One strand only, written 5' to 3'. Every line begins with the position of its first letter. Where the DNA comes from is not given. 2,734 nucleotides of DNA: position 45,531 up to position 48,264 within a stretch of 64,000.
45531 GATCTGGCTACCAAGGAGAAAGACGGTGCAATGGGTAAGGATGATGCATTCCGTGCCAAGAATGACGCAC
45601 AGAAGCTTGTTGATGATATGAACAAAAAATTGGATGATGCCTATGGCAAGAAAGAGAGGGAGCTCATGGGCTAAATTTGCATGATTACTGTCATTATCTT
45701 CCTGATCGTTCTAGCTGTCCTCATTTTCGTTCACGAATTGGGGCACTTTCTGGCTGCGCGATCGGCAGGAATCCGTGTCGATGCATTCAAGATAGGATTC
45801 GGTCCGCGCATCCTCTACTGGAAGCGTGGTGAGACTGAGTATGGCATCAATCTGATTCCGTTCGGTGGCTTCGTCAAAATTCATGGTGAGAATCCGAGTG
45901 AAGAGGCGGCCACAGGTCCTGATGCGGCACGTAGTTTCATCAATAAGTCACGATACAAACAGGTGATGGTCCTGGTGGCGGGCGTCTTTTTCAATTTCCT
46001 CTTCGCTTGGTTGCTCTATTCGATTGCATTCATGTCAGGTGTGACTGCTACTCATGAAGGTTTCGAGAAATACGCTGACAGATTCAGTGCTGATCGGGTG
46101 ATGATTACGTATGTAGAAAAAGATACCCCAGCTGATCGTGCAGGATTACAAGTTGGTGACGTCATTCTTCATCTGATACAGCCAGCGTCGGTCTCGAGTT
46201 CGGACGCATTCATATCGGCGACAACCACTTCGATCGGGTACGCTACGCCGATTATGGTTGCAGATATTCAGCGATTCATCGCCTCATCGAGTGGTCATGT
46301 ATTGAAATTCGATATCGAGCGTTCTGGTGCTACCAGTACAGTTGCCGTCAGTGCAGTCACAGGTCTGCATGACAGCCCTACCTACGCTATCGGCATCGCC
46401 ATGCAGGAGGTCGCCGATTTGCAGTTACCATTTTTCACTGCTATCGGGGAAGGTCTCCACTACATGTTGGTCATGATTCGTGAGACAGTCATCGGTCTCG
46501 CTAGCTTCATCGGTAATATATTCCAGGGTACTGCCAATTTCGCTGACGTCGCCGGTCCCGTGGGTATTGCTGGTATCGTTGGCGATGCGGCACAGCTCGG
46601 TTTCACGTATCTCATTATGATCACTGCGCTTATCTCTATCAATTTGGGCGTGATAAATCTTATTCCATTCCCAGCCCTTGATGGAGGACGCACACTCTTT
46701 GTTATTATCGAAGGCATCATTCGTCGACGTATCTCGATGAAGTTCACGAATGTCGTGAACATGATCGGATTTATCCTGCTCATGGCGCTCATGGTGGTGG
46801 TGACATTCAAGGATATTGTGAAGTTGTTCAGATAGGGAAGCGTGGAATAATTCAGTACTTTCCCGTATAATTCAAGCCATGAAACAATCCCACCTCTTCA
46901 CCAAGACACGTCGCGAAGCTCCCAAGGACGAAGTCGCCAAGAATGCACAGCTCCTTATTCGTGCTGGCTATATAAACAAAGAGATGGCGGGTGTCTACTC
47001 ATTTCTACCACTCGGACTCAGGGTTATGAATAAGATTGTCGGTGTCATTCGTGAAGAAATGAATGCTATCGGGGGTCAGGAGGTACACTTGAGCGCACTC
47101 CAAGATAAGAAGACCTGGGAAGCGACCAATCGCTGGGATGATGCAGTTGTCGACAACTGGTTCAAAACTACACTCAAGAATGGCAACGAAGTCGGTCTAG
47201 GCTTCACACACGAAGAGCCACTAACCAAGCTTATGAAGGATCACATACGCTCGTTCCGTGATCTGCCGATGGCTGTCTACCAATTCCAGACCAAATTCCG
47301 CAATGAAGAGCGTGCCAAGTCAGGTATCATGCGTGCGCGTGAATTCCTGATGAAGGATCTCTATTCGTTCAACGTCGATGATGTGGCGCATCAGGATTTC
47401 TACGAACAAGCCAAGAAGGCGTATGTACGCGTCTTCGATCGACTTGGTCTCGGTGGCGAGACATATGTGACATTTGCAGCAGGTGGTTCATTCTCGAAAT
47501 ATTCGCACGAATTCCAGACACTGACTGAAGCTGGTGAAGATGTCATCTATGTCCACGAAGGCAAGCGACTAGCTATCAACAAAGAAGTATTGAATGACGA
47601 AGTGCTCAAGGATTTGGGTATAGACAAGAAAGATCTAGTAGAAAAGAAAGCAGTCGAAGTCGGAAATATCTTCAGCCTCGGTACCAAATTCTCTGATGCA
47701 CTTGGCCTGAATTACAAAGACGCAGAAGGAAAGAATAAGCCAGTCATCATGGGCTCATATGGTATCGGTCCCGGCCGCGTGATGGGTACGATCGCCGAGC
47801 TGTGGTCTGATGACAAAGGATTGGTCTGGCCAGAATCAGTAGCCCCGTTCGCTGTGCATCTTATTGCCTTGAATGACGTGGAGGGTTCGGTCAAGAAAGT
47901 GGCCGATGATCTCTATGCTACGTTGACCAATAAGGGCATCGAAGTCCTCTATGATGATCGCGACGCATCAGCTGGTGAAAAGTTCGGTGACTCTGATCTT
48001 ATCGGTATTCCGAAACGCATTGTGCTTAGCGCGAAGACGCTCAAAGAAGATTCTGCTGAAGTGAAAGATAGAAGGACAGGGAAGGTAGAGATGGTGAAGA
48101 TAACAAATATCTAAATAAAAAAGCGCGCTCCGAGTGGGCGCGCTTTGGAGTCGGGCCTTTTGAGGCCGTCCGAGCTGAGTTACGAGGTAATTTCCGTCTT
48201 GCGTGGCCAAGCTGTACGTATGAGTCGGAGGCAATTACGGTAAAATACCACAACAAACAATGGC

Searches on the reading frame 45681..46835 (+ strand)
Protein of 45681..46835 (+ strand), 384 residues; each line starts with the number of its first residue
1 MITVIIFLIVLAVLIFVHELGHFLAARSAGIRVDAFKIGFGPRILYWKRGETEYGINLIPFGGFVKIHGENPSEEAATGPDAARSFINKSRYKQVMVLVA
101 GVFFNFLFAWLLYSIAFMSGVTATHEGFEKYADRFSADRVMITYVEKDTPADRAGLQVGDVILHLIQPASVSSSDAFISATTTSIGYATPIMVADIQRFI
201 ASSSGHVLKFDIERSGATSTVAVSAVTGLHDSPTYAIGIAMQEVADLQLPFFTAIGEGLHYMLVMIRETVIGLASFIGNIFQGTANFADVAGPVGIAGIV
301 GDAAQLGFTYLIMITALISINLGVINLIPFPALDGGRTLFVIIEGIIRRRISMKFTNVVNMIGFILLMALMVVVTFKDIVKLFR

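Call 50: search_protein_families(library=pfam, proteins=[window:45681-46835:+], max_evalue=0.00001)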
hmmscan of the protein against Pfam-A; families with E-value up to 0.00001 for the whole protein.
window:45681-46835:+ (384 aa): 2 families
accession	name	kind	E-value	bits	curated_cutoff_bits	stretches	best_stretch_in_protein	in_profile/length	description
PF02163.28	Peptidase_M50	-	3.5e-60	203.5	27.2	1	7-370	2-221/221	Peptidase family M50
PF17820.7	PDZ_6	-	2.1e-08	34.2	27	1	142-164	2-24/54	PDZ domain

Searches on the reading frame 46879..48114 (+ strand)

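Call 50: search_protein_families(library=pfam, proteins=[window:46879-48114:+], max_evalue=0.00001)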
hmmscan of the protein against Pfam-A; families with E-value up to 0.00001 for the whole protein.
window:46879-48114:+ (411 aa): 2 families
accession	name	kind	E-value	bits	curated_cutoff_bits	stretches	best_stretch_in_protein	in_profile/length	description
PF00587.30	tRNA-synt_2b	-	1.2e-29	104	29.3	1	95-307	1-177/179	tRNA synthetase class II core domain (G, H, P, S and T)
PF03129.25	HGTP_anticodon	-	3.1e-15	56.6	21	1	326-410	2-86/94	Anticodon binding domain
